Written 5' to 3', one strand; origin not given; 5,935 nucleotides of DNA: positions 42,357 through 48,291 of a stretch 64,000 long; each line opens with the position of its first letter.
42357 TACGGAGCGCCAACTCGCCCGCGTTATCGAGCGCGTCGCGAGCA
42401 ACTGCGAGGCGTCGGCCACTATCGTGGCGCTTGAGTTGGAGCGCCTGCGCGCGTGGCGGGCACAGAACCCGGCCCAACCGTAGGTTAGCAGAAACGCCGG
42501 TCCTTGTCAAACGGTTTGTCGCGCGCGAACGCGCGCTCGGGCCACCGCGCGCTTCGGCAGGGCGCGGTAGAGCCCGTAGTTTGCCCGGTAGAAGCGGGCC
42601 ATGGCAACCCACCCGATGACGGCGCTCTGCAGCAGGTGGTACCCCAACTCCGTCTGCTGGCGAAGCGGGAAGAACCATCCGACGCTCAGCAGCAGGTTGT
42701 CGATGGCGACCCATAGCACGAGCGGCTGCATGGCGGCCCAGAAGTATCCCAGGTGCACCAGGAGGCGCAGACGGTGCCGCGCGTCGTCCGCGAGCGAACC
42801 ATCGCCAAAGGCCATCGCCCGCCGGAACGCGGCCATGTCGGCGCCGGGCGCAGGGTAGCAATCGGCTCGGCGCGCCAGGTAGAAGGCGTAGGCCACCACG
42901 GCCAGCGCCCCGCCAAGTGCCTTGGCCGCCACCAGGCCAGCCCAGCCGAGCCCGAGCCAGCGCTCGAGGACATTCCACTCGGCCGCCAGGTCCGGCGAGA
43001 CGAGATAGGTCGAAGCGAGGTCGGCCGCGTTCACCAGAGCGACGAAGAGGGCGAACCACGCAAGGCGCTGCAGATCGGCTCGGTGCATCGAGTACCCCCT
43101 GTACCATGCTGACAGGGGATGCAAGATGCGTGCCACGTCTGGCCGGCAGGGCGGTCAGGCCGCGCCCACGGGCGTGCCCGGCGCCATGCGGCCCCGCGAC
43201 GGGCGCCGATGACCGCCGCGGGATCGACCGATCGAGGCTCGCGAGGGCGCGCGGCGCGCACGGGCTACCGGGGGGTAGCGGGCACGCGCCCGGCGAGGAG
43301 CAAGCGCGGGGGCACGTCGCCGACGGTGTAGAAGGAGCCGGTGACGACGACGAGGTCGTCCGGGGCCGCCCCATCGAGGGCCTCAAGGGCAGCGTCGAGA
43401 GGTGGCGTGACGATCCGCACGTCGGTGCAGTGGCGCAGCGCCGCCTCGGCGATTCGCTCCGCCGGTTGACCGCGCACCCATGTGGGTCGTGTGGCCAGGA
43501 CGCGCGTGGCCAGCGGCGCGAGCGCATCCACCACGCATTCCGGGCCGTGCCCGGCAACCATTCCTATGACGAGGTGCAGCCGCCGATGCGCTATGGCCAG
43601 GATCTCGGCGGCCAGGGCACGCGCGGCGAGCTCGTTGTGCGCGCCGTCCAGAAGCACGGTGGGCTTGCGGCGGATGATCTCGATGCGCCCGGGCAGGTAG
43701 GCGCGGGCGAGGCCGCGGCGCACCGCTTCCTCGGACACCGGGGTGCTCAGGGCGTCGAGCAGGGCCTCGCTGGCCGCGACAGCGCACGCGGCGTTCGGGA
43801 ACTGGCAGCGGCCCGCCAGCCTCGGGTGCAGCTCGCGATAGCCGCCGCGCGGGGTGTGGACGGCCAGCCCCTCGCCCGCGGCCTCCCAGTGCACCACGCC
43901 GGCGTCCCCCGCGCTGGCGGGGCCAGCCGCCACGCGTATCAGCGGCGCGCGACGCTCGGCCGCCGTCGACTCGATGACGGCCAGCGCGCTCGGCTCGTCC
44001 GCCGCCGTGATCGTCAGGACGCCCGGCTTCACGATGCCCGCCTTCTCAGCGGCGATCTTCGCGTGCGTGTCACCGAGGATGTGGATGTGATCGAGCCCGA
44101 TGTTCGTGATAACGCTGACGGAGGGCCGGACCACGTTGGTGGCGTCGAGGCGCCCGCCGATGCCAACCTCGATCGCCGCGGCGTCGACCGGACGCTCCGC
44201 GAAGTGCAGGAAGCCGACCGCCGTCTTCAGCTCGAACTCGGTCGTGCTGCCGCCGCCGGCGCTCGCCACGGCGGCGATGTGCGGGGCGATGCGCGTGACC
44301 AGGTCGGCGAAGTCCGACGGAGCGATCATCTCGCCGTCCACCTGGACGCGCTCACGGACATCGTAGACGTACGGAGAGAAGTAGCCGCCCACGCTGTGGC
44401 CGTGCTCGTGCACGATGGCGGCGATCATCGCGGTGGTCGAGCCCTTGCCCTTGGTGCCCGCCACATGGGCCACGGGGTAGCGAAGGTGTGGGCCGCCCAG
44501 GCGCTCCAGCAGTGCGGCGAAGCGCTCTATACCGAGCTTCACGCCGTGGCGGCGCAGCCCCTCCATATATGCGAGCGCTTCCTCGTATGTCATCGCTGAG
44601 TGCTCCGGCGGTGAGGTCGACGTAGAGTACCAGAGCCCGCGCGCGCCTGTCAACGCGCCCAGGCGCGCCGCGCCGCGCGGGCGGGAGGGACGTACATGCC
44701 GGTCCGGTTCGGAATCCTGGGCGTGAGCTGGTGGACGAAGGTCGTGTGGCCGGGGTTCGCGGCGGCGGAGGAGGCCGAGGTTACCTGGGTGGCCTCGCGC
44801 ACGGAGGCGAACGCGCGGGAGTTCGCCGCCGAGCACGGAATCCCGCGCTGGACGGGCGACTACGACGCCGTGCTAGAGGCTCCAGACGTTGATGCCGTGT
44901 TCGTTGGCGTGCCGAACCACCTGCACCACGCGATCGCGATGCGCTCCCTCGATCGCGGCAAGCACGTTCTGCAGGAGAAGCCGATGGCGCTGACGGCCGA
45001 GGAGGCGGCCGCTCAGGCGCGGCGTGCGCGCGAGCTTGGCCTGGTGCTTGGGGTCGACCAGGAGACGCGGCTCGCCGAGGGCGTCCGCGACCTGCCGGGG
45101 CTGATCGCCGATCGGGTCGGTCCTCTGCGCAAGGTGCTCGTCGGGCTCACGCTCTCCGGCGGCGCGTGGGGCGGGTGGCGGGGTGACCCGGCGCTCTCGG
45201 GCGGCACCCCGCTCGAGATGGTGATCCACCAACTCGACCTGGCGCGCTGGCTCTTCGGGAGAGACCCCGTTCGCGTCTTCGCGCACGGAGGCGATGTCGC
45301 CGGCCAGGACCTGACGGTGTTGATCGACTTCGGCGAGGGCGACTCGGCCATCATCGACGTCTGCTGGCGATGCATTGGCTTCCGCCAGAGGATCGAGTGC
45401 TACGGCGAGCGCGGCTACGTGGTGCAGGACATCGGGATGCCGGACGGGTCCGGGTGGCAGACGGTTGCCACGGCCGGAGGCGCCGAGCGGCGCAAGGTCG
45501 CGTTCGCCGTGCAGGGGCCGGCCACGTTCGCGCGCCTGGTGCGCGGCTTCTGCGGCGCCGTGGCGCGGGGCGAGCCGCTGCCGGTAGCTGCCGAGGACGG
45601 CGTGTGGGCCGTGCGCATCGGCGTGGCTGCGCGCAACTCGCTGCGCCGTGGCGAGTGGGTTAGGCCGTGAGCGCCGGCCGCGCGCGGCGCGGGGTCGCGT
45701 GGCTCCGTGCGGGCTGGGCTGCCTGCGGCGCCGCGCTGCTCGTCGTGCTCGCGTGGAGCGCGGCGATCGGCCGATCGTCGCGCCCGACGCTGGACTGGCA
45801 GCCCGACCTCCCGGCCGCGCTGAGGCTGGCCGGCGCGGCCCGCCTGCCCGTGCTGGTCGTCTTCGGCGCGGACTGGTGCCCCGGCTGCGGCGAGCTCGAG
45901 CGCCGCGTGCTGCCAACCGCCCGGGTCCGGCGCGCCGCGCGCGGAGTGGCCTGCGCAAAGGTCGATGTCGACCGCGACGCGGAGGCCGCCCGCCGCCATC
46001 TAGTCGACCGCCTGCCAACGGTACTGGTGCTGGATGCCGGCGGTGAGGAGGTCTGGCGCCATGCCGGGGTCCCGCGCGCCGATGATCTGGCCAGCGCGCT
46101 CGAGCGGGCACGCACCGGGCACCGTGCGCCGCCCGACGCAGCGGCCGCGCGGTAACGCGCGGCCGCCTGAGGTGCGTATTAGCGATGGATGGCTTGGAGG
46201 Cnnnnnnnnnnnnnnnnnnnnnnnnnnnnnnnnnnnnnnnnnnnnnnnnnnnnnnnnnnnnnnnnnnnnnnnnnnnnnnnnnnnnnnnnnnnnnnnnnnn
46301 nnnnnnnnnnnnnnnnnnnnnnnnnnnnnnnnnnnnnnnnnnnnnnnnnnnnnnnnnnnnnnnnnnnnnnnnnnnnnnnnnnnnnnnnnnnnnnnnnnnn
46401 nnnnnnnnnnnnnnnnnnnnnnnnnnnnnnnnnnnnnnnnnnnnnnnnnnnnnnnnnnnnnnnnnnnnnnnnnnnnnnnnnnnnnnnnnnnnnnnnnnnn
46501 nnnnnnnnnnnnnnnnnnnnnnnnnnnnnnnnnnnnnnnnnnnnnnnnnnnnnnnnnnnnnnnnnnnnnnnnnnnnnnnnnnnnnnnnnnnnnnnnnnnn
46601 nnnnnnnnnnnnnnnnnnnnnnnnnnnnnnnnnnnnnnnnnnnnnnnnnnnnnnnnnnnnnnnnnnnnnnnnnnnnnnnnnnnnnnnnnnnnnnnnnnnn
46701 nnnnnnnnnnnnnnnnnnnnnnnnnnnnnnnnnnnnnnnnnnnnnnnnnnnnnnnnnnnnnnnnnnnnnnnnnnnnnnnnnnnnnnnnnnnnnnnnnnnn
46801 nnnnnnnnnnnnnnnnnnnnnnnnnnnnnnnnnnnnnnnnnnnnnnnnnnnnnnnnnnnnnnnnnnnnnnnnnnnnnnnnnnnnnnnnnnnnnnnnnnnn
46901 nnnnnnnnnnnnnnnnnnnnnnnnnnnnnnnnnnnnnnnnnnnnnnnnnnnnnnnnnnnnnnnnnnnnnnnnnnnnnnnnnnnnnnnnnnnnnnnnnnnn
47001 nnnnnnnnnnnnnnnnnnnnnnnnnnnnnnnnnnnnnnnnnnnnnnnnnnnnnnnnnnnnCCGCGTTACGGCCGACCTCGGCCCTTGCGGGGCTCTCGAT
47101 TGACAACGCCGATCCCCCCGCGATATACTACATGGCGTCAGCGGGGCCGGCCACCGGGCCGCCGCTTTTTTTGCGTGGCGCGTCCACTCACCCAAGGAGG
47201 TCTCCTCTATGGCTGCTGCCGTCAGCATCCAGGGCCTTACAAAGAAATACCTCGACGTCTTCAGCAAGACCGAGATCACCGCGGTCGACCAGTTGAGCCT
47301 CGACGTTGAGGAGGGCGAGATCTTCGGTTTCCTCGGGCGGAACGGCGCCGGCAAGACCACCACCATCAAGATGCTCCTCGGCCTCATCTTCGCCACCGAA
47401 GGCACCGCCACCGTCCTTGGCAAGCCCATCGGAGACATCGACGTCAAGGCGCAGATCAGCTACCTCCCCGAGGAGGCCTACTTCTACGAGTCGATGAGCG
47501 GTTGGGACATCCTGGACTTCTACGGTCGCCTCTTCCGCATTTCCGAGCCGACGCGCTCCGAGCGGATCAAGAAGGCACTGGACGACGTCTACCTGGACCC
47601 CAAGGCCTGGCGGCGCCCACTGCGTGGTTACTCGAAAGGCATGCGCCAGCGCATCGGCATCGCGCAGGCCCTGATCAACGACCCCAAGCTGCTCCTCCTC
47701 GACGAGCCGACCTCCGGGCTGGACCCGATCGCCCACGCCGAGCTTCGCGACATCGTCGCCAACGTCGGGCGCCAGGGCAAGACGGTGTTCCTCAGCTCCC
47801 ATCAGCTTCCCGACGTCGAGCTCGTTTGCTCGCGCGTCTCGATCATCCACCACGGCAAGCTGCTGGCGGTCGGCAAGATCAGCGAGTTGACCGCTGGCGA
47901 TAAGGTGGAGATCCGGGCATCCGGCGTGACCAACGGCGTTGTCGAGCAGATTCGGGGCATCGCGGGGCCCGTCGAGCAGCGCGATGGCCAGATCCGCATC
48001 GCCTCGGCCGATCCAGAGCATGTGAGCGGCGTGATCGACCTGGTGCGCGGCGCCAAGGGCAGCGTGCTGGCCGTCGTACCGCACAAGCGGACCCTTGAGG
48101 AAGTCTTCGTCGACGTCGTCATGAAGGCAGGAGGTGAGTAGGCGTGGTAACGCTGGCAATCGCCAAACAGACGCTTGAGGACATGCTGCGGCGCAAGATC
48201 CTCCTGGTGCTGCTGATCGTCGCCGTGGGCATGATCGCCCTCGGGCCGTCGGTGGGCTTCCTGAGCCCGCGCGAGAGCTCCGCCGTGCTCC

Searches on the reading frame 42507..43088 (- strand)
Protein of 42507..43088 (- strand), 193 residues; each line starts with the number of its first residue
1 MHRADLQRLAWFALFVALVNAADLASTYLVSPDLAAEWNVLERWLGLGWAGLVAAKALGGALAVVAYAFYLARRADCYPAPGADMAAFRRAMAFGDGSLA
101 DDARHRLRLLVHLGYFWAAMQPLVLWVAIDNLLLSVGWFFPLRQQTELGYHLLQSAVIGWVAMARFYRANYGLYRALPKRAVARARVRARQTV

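Call 31: search_protein_families(library=pfam, proteins=[window:42507-43088:-], max_evalue=0.001)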
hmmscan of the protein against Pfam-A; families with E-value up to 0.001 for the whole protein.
window:42507-43088:- (193 aa): 0 families

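Call 32: search_protein_families(library=ncbifam, proteins=[window:42507-43088:-], max_evalue=0.00001)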
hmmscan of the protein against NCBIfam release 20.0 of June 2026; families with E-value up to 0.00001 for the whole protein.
window:42507-43088:- (193 aa): 0 families

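Call 51: search_protein_families(library=pfam, proteins=[window:42507-43088:-], max_evalue=1)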
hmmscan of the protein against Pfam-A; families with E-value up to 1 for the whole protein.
window:42507-43088:- (193 aa): 0 families

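Call 65: find_homologous_proteins(query=window:42507-43088:-, max_evalue=0.00001)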
Query window:42507-43088:- (193 aa): 10 proteins with E <= 0.00001 among 6215 candidates.
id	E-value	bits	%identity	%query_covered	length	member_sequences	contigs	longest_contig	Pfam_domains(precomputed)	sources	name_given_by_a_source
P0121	1.1e-115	402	96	100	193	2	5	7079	-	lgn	-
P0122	3.8e-52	195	53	98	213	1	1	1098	-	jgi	jgi:hypothetical protein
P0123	1.1e-51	193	56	87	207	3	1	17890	-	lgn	-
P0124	3.7e-48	182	49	98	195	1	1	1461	-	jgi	jgi:hypothetical protein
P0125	2.5e-46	176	48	96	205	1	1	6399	-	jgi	jgi:hypothetical protein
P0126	5.6e-46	175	52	89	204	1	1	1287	-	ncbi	-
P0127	7.8e-46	174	53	91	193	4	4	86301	-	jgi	jgi:hypothetical protein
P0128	4.4e-45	172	48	98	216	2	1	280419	-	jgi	-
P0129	8.5e-43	164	50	90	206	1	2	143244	-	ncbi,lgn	-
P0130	3.2e-6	45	43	40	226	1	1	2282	-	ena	-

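Call 66: find_encoding_contigs(protein=P0128, flank=8000, max_places=1)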
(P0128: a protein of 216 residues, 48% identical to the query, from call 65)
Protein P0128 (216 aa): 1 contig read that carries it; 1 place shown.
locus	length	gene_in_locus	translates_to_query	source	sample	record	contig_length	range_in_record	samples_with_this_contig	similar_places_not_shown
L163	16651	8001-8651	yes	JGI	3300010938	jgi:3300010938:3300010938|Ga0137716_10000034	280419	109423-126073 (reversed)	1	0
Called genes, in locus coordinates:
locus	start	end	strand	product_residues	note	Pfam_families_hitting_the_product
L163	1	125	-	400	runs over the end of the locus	PF00072:Response_reg, PF02518:HATPase_c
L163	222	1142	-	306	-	PF04468:PSP1, PF28472:PSP1_3rd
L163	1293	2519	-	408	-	PF03065:Glyco_hydro_57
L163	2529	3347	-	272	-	PF01261:AP_endonuc_2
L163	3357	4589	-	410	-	PF04734:Ceramidase_alk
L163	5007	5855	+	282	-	PF00231:ATP-synt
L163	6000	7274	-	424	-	PF01408:GFO_IDH_MocA, PF19051:GFO_IDH_MocA_C2, PF22725:GFO_IDH_MocA_C3 (faint)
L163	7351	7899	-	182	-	PF10604:Polyketide_cyc2, PF10698:DUF2505 (weak), PF03364:Polyketide_cyc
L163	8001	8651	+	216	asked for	-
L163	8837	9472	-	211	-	-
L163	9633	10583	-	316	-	PF13793:Pribosyltran_N, PF00156:Pribosyltran, PF14572:Pribosyl_synth, PF14681:UPRTase (faint)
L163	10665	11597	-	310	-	PF03631:Virul_fac_BrkB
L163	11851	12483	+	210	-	-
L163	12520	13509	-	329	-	PF01408:GFO_IDH_MocA, PF03807:F420_oxidored (weak), PF22725:GFO_IDH_MocA_C3, PF02894:GFO_IDH_MocA_C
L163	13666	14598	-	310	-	PF01259:SAICAR_synt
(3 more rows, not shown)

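Call 67: find_encoding_contigs(protein=P0129, flank=8000, max_places=1)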
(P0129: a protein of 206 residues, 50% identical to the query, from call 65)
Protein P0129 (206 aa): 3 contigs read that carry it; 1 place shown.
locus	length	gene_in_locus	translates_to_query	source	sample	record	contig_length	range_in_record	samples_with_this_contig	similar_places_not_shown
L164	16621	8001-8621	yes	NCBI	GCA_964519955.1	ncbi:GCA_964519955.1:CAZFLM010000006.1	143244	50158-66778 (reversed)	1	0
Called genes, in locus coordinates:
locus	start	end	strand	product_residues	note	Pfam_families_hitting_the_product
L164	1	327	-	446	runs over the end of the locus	PF00884:Sulfatase, PF01663:Phosphodiest (faint), PF16347:SGSH_C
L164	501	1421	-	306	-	PF00248:Aldo_ket_red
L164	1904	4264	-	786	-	PF01433:Peptidase_M1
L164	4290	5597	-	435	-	PF09861:Lar_N (weak), PF04015:DUF362 (weak)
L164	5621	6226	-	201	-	-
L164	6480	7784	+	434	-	PF08245:Mur_ligase_M, PF27239:FOL3_C, PF02875:Mur_ligase_C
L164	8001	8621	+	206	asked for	-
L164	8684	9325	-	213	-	-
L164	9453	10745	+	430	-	PF02563:Poly_export, PF10531:SLBB, PF22461:SLBB_2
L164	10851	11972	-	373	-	PF00696:AA_kinase, PF01472:PUA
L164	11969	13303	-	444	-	PF01018:GTP1_OBG, PF01926:MMR_HSR1, PF02421:FeoB_N (faint), PF09269:DUF1967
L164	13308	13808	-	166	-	PF27270:Alr1449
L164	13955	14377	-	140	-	PF01016:Ribosomal_L27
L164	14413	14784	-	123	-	PF00829:Ribosomal_L21p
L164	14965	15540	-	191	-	-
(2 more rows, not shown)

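Call 68: find_encoding_contigs(protein=P0127, flank=8000, max_places=1)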
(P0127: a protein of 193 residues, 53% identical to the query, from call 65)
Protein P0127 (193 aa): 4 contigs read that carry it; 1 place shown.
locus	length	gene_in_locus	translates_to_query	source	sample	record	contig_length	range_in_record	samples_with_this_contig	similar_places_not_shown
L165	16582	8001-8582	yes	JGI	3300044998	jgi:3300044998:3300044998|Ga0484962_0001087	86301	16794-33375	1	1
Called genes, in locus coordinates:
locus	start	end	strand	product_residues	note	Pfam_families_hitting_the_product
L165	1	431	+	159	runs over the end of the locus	PF00227:Proteasome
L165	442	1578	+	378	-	PF13527:Acetyltransf_9, PF00583:Acetyltransf_1, PF13508:Acetyltransf_7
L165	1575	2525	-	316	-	PF16745:RsgA_N (weak), PF03193:RsgA_GTPase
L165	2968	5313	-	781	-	PF16147:DUF4855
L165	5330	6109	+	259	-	-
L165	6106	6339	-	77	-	-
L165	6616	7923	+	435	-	PF08245:Mur_ligase_M, PF27239:FOL3_C, PF02875:Mur_ligase_C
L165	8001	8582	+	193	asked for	-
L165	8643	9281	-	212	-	-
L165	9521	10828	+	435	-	PF02563:Poly_export, PF10531:SLBB, PF22461:SLBB_2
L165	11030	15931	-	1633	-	PF04997:RNA_pol_Rpb1_1, PF00623:RNA_pol_Rpb1_2, PF04983:RNA_pol_Rpb1_3, PF05000:RNA_pol_Rpb1_4, PF04998:RNA_pol_Rpb1_5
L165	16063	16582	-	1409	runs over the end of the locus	PF04563:RNA_pol_Rpb2_1, PF04561:RNA_pol_Rpb2_2, PF04565:RNA_pol_Rpb2_3, PF10385:RNA_pol_Rpb2_45, PF00562:RNA_pol_Rpb2_6, PF04560:RNA_pol_Rpb2_7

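Call 69: find_encoding_contigs(protein=P0123, flank=8000, max_places=1)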
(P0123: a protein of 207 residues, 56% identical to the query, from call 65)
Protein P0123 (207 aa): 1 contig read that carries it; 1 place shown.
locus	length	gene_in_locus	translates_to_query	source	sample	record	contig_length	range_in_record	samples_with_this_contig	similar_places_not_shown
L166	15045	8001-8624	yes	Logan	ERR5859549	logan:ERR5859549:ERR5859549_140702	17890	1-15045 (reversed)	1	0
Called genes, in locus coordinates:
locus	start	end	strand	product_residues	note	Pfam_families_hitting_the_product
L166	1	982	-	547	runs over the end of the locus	PF01266:DAO, PF01946:Thi4 (weak), PF07992:Pyr_redox_2 (faint), PF12831:FAD_oxidored (weak), PF01593:Amino_oxidase, PF13450:NAD_binding_8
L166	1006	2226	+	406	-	PF08450:SGL (faint), PF10282:Lactonase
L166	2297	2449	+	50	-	-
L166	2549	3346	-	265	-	PF02811:PHP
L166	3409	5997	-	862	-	PF08450:SGL (faint), PF10282:Lactonase (faint), PF22494:choice_anch_I (faint), PF25174:Beta-prop_THOC3 (faint), PF02239:Cytochrom_D1, PF21783:YNCE (weak), PF04185:Phosphoesterase (weak)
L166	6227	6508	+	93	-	PF00076:RRM_1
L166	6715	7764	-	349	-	PF00989:PAS, PF08448:PAS_4, PF13426:PAS_9, PF08447:PAS_3 (weak), PF07536:HWE_HK (weak), PF07568:HisKA_2, PF13581:HATPase_c_2 (weak), PF02518:HATPase_c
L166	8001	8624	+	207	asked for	-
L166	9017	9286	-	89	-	PF03693:ParD_antitoxin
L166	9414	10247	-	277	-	PF07963:N_methyl, PF07596:SBP_bac_10 (weak)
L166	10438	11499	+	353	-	PF00356:LacI, PF00532:Peripla_BP_1, PF13407:Peripla_BP_4, PF13377:Peripla_BP_3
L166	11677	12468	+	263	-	PF07963:N_methyl, PF07596:SBP_bac_10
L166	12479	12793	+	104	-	-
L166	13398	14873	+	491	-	-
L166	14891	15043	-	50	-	?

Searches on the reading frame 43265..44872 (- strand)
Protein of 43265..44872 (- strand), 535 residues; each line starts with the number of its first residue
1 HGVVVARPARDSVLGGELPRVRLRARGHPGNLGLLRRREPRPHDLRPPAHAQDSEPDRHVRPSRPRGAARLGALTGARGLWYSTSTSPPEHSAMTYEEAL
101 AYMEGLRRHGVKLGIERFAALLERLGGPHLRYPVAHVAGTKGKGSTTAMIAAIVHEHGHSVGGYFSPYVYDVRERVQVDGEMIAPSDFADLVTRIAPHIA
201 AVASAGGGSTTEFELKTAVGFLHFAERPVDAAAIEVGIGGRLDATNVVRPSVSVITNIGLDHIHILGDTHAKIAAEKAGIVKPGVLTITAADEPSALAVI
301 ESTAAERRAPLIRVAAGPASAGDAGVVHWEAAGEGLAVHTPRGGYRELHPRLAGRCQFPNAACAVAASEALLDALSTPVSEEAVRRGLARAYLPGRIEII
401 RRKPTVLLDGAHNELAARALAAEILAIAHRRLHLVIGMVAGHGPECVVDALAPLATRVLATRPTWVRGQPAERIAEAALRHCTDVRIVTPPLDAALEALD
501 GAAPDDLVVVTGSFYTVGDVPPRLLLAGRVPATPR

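Call 31: search_protein_families(library=pfam, proteins=[window:43265-44872:-], max_evalue=0.001)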
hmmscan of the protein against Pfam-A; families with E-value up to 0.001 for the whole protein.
window:43265-44872:- (535 aa): 2 families
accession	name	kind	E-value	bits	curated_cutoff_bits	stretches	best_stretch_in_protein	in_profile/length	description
PF02875.26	Mur_ligase_C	-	3.9e-16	60.5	28.4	1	395-514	1-127/127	Mur ligase, glutamate ligase domain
PF08245.18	Mur_ligase_M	-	2.3e-14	54.2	24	1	137-367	1-199/200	Mur ligase middle domain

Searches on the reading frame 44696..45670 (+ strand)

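Call 33: search_protein_families(library=ncbifam, proteins=[window:44696-45670:+], max_evalue=0.00001)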
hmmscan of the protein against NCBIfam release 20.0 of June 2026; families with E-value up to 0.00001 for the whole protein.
window:44696-45670:+ (324 aa): 8 families
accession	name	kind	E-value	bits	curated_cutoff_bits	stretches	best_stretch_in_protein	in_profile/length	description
TIGR04380.1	myo_inos_iolG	equivalog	8.6e-35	120.2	355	1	6-323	5-330/330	inositol 2-dehydrogenase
NF041392.1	XylDh_Gfo6_Halo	equivalog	6.4e-19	67.9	350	1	2-197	16-222/350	D-xylose 1-dehydrogenase Gfo6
NF040723.1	UDP-GlcNAcDh_Arch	equivalog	2e-16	60.4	450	1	21-312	19-297/302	UDP-N-acetylglucosamine 3-dehydrogenase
NF052479.1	LevoglcsnDh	equivalog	1.5e-14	53.5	650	1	28-120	37-129/386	levoglucosan dehydrogenase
NF008607.0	PRK11579.1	subfamily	1.3e-11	44.1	330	1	3-146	5-147/346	oxidoreductase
NF007574.0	PRK10206.1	equivalog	3.3e-08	33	352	1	36-126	37-127/345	oxidoreductase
NF058561.1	BT_2158_fam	equivalog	5.5e-07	28.5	750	1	56-146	86-179/487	glycoside 3-dehydrogenase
NF052679.1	InsChiInosDhIolG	equivalog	1e-06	28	540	1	28-105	29-107/343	bifunctional inositol 2-dehydrogenase/D-chiro-inositol 1-dehydrogenase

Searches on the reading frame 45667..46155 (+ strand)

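Call 33: search_protein_families(library=ncbifam, proteins=[window:45667-46155:+], max_evalue=0.00001)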
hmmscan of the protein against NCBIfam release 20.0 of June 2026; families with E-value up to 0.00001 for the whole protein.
window:45667-46155:+ (162 aa): 4 families
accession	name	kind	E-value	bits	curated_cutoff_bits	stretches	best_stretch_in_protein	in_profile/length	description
NF045694.1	seleno_TsoB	exception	4.8e-12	44.8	805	1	8-129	426-550/572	rhodanese/DsbD fusion-like selenoprotein TsoB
TIGR01068.1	thioredoxin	equivalog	2.4e-09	37.3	96.8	1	60-147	15-99/101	thioredoxin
NF001419.0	PRK00293.1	subfamily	9.8e-09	34.3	330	1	47-147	465-571/574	protein-disulfide reductase DsbD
TIGR01126.1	pdi_dom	equivalog_domain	6.4e-07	29.6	107.2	1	61-143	16-99/105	protein disulfide-isomerase domain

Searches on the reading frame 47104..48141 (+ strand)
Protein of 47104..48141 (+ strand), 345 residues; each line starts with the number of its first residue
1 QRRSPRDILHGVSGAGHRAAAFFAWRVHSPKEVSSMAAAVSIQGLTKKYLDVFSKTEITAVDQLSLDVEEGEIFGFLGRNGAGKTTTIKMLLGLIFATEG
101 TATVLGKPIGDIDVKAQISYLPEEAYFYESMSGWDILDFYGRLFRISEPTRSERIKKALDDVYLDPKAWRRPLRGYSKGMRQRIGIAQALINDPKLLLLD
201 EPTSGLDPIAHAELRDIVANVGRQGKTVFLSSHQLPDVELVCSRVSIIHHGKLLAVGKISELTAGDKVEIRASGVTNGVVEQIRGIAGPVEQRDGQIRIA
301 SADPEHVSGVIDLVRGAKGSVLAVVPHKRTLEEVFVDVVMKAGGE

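Call 33: search_protein_families(library=ncbifam, proteins=[window:47104-48141:+], max_evalue=0.00001)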
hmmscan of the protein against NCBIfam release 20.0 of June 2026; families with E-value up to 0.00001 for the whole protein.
window:47104-48141:+ (345 aa): 183 families (the best 25 are shown)
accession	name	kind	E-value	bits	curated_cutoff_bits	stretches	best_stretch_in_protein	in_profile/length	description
TIGR01188.1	drrA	subfamily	8.4e-64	215.7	312.45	1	57-338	5-300/302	daunorubicin resistance ABC transporter, ATP-binding protein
TIGR03522.1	GldA_ABC_ATP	equivalog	4.6e-57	193.7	402.6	1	42-338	5-300/301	gliding motility-associated ABC transporter ATP-binding subunit GldA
NF033858.1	ABC2_perm_RbbA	equivalog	8e-53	179.6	1050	1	32-266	259-488/909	ribosome-associated ATPase/putative transporter RbbA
TIGR03740.1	galliderm_ABC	subfamily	3.8e-45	154.3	309.75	1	57-260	12-209/223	lantibiotic protection ABC transporter ATP-binding subunit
NF010060.0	PRK13537.1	equivalog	4.4e-41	140.8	521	1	31-264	7-235/314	nodulation factor ABC transporter ATP-binding protein NodI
NF010059.0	PRK13536.1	equivalog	1.3e-39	136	549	1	29-336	33-333/342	nodulation factor ABC transporter ATP-binding protein NodI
TIGR01288.1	nodI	equivalog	1.6e-39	135.7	424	1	58-337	17-295/303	nodulation factor ABC transporter ATP-binding protein NodI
TIGR04406.1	LPS_export_lptB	equivalog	2.1e-36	125.4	240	1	43-268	5-228/239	LPS export ABC transporter ATP-binding protein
TIGR04521.1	ECF_ATPase_2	equivalog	4.9e-34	117.7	330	1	54-263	14-233/279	energy-coupling factor transporter ATPase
TIGR01186.1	proV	subfamily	9.6e-34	117.1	326.6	1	59-334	7-288/363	betaine/proline/choline family ABC transporter ATP-binding protein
TIGR01257.1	rim_protein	equivalog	2.7e-33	114.1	4012.85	1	50-263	1944-2158/2272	rim ABC transporter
TIGR03864.1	PQQ_ABC_ATP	hypoth_equivalog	2.8e-32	112.1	302.25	1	56-267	12-224/236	ABC transporter, ATP-binding subunit, PQQ-dependent alcohol dehydrogenase system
NF008144.0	PRK10895.1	equivalog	7.9e-31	107.4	381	1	59-269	17-231/241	LPS export ABC transporter ATP-binding protein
TIGR03269.1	met_CoM_red_A2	equivalog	1.1e-30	106.6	517.1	2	176-262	428-515/530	methyl coenzyme M reductase system, component A2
TIGR02857.1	CydD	equivalog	2.5e-29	102.6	435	1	38-240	315-522/529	thiol reductant ABC exporter subunit CydD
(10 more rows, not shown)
